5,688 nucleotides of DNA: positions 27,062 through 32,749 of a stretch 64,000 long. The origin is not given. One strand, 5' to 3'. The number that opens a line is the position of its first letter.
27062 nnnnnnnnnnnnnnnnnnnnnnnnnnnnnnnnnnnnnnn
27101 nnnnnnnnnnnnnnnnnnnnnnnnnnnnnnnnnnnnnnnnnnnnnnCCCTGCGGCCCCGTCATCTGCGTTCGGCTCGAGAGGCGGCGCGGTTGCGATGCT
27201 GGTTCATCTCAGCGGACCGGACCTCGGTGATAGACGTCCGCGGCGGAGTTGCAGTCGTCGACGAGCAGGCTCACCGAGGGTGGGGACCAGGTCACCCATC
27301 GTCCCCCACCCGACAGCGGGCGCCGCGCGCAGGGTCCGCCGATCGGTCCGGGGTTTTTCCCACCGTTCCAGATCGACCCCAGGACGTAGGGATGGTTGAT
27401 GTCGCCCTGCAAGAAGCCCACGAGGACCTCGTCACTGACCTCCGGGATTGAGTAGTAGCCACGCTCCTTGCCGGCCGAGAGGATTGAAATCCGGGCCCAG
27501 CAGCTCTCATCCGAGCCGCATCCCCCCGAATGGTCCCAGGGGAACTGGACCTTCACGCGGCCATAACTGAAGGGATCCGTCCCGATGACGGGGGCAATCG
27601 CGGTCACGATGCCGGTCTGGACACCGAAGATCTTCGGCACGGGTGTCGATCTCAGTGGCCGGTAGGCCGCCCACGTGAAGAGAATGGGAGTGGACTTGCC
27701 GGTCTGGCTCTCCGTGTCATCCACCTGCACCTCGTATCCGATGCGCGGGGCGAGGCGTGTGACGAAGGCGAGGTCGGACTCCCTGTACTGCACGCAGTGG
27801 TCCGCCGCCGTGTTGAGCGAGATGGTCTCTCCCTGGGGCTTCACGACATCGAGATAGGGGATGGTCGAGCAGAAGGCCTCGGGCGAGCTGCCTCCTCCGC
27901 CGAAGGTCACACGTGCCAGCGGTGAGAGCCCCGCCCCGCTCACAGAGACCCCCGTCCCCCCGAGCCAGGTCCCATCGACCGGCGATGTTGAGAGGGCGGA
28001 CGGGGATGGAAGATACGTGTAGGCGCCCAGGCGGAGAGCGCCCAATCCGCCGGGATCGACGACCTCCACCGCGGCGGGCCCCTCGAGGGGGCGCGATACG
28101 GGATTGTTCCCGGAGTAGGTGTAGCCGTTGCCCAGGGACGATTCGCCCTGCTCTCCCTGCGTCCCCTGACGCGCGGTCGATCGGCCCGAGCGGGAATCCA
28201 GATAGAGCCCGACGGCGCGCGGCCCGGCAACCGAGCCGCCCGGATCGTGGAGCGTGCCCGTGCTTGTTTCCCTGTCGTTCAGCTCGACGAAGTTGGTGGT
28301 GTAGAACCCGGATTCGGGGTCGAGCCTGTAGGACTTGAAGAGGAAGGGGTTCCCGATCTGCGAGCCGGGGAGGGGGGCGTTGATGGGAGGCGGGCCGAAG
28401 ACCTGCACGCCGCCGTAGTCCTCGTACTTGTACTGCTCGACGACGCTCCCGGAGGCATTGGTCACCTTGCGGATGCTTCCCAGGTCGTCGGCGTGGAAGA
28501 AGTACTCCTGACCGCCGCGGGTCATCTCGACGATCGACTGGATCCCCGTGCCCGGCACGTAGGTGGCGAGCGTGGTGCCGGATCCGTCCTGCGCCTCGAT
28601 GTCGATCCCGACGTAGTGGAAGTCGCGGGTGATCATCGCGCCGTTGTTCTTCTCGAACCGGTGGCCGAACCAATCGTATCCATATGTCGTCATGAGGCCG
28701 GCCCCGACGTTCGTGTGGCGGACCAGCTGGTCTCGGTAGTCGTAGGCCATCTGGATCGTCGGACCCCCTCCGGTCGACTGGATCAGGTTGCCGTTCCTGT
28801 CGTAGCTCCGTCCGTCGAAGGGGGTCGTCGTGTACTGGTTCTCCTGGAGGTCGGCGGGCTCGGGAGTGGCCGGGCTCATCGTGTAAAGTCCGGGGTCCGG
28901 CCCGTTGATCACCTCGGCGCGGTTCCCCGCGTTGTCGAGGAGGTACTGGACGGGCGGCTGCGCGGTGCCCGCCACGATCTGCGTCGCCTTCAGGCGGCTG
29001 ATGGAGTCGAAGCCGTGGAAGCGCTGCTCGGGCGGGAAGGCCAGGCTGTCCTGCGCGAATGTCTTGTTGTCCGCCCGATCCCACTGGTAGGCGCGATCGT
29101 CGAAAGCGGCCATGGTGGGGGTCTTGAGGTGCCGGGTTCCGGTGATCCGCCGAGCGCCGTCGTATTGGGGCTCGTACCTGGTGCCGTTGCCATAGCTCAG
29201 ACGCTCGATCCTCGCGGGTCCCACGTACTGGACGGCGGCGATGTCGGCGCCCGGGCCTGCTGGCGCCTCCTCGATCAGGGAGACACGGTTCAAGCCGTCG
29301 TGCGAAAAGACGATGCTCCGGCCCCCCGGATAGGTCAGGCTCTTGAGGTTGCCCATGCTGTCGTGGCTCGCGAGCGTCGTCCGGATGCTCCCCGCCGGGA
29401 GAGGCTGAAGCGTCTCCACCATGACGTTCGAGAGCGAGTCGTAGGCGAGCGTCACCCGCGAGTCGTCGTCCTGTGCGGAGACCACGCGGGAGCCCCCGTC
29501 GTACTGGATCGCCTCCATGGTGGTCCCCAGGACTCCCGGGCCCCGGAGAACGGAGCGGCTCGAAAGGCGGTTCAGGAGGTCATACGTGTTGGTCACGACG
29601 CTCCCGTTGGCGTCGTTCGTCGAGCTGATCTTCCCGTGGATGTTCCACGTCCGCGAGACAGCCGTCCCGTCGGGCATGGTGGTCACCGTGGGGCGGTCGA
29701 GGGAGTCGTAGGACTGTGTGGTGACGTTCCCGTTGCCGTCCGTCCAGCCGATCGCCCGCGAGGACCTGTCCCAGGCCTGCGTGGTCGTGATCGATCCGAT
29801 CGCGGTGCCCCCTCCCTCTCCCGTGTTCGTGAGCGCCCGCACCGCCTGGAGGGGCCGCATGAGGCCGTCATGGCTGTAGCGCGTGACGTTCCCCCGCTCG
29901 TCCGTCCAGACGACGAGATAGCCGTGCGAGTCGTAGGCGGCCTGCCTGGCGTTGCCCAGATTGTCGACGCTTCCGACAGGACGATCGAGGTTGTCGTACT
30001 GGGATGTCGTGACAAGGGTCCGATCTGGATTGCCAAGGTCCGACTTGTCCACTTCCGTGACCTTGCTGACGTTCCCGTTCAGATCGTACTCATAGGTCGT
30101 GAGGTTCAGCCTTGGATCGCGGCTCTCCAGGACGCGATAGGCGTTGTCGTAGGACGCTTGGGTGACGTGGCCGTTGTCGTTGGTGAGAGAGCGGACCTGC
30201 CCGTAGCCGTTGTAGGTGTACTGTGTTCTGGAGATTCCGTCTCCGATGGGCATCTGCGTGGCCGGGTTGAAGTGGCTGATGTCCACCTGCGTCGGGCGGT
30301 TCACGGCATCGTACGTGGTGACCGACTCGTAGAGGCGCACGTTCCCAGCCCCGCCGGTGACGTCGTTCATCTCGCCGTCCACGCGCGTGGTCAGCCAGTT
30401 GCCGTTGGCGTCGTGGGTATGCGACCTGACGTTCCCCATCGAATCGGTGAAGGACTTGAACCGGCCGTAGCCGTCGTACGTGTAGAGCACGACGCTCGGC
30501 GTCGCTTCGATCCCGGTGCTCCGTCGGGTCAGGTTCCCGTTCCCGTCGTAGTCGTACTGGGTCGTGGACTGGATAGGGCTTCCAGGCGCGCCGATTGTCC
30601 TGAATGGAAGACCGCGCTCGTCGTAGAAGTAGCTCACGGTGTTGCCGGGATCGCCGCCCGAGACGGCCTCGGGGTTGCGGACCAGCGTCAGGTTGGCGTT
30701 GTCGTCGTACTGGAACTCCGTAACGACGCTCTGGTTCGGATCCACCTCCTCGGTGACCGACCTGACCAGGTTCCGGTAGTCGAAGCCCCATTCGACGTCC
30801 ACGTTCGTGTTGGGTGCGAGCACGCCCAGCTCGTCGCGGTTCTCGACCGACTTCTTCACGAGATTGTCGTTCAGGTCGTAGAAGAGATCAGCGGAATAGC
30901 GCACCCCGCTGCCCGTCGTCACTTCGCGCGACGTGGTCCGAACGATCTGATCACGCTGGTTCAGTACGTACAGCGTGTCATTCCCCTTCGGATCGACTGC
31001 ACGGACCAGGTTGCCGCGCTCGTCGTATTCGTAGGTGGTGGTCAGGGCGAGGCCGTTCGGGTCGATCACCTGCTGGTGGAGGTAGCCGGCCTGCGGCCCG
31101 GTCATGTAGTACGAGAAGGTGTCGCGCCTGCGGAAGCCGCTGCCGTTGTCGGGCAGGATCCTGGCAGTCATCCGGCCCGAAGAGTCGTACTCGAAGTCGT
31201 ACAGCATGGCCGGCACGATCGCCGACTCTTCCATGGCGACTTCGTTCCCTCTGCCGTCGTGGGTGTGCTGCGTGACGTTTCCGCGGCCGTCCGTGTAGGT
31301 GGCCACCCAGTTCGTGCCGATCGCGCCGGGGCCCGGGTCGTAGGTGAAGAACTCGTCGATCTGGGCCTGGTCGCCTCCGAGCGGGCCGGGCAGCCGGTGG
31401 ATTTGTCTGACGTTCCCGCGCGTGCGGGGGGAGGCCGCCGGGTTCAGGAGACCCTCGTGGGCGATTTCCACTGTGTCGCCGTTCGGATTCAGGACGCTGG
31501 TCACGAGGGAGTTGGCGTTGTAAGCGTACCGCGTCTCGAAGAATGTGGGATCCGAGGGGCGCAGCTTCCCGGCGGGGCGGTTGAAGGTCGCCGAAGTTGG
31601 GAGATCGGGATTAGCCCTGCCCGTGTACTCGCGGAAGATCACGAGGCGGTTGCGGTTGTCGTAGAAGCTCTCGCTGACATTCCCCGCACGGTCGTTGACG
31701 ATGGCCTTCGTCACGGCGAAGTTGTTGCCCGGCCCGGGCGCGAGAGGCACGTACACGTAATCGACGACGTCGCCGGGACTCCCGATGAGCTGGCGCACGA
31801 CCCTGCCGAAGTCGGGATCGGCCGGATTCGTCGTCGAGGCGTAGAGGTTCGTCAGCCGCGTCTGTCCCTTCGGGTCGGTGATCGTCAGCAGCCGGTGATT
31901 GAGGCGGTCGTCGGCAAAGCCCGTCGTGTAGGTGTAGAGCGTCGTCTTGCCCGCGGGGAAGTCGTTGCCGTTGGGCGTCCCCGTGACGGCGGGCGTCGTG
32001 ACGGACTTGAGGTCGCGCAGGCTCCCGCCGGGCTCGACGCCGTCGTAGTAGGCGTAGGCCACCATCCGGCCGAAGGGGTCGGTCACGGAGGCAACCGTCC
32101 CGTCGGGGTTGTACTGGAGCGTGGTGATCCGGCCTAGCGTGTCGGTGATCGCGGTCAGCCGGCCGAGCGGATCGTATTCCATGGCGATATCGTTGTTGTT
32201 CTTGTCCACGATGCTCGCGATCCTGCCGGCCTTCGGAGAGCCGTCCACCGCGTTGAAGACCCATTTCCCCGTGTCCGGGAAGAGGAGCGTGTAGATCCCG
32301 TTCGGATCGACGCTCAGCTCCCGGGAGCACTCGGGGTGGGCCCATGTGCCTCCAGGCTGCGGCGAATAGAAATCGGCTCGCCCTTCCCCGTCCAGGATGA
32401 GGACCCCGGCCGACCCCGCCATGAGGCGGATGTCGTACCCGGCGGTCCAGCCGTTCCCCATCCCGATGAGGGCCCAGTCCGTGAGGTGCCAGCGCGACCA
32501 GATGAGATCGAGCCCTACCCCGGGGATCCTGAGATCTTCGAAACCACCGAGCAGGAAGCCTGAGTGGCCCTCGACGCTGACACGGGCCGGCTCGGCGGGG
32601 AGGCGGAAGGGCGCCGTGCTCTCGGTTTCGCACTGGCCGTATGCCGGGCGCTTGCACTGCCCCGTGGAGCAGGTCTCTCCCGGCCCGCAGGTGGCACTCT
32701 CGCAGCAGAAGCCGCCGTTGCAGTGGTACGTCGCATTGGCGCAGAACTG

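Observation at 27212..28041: RHS cargo domain downstream of the DPGGL cleavage motif resembles the VgrG/phage gp5 OB-fold instead of a toxin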

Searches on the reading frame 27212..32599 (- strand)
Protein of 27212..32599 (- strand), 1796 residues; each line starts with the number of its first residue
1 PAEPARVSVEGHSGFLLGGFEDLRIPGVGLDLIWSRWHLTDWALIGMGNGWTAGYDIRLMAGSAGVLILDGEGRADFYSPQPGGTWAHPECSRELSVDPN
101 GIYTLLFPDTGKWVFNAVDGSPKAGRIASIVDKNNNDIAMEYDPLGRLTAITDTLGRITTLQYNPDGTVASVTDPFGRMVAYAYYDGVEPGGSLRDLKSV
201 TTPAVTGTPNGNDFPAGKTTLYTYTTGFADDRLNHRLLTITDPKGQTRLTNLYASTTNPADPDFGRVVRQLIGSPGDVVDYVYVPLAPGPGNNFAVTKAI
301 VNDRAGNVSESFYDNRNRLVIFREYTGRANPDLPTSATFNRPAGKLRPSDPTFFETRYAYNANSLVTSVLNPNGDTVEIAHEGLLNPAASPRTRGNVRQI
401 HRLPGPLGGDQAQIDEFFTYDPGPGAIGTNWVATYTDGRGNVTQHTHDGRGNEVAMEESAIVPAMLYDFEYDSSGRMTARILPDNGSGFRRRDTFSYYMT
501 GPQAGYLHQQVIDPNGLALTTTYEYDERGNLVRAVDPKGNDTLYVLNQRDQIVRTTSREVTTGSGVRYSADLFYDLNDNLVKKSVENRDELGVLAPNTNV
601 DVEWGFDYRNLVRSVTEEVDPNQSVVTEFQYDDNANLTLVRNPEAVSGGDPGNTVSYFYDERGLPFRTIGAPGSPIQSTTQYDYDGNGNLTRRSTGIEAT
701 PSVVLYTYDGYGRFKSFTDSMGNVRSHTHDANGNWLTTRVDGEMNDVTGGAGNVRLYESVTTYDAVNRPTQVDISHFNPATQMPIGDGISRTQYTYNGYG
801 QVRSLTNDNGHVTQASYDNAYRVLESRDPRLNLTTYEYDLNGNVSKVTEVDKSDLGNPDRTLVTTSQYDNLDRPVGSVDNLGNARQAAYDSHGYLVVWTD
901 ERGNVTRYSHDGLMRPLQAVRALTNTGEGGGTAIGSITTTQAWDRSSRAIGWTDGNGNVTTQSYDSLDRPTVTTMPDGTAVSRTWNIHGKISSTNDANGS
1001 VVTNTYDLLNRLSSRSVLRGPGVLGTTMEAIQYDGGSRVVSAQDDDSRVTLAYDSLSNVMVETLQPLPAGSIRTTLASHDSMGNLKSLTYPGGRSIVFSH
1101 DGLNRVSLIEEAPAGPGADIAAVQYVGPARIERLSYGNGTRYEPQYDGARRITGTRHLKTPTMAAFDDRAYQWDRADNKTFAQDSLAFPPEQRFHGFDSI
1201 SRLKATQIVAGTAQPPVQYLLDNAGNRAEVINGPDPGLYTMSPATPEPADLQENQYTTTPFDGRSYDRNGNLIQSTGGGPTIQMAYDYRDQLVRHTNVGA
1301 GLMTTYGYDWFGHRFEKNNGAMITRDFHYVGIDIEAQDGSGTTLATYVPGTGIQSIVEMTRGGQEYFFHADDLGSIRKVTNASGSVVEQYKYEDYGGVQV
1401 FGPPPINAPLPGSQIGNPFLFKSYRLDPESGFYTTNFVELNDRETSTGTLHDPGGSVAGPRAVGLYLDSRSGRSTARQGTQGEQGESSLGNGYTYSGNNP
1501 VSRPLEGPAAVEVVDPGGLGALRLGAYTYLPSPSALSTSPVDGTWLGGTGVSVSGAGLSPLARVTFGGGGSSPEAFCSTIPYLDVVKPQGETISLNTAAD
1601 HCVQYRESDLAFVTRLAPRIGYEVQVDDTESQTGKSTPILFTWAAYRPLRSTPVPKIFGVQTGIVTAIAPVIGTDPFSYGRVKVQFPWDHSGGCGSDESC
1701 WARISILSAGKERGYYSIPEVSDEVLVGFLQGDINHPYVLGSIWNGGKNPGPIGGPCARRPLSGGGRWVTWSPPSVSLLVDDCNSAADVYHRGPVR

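Call 19: search_solved_structures(query=window:27212-32599:-, max_evalue=0.001, show_alignments=0)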
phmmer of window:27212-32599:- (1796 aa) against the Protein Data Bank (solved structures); distinct sequences matched with E-value up to 0.001: 21.
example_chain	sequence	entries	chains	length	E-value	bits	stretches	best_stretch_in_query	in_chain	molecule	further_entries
8qja_A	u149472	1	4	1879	1.3e-27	98.8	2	1645-1754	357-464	Putative type VI secretion system YD repeat-containing Rhs element Vgr protein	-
4mtk_A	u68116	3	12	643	1.5e-17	65.4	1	1643-1748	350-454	VgrG1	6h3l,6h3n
4uhv_A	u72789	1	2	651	1.5e-17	65.3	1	1643-1748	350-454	VGRG1, VALINE-GLYCINE REPEAT PROTEIN G1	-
28yn_A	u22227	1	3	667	1.6e-17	65.3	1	1643-1748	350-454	Type VI secretion system spike protein VgrG1a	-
7q5p_A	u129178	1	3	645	3.5e-17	64.1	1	1644-1748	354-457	Type VI secretion protein VgrG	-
9mlp_A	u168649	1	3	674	3.3e-16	60.9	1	1643-1756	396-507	Cytoplasmic protein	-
8uxt_A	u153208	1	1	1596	2.1e-15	58.3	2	790-915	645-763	Tse15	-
8uy4_A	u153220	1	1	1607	3.2e-15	57.6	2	790-915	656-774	Tse15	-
8cp6_B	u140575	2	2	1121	1.2e-11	45.7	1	868-1090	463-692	Toxin protein Tse5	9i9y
7q97_A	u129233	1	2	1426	7.7e-10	39.8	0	16-158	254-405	Rhs family protein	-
8gra_I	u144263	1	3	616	2e-09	38.5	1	1671-1751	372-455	Type VI secretion system spike protein VgrG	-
8qjd_A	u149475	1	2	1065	2.4e-09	38.2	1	793-1054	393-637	Salmonella bongori Rhs core domain (residues 360-1420)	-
9jg8_G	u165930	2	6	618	2.5e-09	38.1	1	1671-1751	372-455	Type VI secretion system spike protein VgrG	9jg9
8qjb_A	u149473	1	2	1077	2.7e-09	38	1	793-1054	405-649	T6SS-associated Rhs core domain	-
7b5h_AJ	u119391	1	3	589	5.1e-09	37.1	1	1654-1755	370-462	All3320 protein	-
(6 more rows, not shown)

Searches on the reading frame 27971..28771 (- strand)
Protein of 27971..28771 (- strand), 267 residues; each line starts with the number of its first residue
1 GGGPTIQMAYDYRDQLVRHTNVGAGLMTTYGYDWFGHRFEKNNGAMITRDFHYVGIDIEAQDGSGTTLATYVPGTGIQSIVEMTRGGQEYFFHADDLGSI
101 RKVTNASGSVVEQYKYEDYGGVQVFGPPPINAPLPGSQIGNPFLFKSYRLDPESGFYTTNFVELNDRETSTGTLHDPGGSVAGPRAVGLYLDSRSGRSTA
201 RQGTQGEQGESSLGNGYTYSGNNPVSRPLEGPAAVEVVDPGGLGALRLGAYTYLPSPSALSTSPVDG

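Call 17: search_protein_families(library=ncbifam, proteins=[window:27971-28642:-], max_evalue=10)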
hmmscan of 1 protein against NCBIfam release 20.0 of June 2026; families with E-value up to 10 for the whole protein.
seq(224 aa): 0 families

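Call 20: search_solved_structures(query=window:27971-28771:-, max_evalue=10, show_alignments=4)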
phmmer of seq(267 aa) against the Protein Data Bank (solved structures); distinct sequences matched with E-value up to 10: 2.
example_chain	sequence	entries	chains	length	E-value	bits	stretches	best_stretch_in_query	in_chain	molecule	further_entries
8uxt_A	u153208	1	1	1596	0.00025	23.7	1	3-48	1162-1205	Tse15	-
8uy4_A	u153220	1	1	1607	0.00029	23.5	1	3-48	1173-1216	Tse15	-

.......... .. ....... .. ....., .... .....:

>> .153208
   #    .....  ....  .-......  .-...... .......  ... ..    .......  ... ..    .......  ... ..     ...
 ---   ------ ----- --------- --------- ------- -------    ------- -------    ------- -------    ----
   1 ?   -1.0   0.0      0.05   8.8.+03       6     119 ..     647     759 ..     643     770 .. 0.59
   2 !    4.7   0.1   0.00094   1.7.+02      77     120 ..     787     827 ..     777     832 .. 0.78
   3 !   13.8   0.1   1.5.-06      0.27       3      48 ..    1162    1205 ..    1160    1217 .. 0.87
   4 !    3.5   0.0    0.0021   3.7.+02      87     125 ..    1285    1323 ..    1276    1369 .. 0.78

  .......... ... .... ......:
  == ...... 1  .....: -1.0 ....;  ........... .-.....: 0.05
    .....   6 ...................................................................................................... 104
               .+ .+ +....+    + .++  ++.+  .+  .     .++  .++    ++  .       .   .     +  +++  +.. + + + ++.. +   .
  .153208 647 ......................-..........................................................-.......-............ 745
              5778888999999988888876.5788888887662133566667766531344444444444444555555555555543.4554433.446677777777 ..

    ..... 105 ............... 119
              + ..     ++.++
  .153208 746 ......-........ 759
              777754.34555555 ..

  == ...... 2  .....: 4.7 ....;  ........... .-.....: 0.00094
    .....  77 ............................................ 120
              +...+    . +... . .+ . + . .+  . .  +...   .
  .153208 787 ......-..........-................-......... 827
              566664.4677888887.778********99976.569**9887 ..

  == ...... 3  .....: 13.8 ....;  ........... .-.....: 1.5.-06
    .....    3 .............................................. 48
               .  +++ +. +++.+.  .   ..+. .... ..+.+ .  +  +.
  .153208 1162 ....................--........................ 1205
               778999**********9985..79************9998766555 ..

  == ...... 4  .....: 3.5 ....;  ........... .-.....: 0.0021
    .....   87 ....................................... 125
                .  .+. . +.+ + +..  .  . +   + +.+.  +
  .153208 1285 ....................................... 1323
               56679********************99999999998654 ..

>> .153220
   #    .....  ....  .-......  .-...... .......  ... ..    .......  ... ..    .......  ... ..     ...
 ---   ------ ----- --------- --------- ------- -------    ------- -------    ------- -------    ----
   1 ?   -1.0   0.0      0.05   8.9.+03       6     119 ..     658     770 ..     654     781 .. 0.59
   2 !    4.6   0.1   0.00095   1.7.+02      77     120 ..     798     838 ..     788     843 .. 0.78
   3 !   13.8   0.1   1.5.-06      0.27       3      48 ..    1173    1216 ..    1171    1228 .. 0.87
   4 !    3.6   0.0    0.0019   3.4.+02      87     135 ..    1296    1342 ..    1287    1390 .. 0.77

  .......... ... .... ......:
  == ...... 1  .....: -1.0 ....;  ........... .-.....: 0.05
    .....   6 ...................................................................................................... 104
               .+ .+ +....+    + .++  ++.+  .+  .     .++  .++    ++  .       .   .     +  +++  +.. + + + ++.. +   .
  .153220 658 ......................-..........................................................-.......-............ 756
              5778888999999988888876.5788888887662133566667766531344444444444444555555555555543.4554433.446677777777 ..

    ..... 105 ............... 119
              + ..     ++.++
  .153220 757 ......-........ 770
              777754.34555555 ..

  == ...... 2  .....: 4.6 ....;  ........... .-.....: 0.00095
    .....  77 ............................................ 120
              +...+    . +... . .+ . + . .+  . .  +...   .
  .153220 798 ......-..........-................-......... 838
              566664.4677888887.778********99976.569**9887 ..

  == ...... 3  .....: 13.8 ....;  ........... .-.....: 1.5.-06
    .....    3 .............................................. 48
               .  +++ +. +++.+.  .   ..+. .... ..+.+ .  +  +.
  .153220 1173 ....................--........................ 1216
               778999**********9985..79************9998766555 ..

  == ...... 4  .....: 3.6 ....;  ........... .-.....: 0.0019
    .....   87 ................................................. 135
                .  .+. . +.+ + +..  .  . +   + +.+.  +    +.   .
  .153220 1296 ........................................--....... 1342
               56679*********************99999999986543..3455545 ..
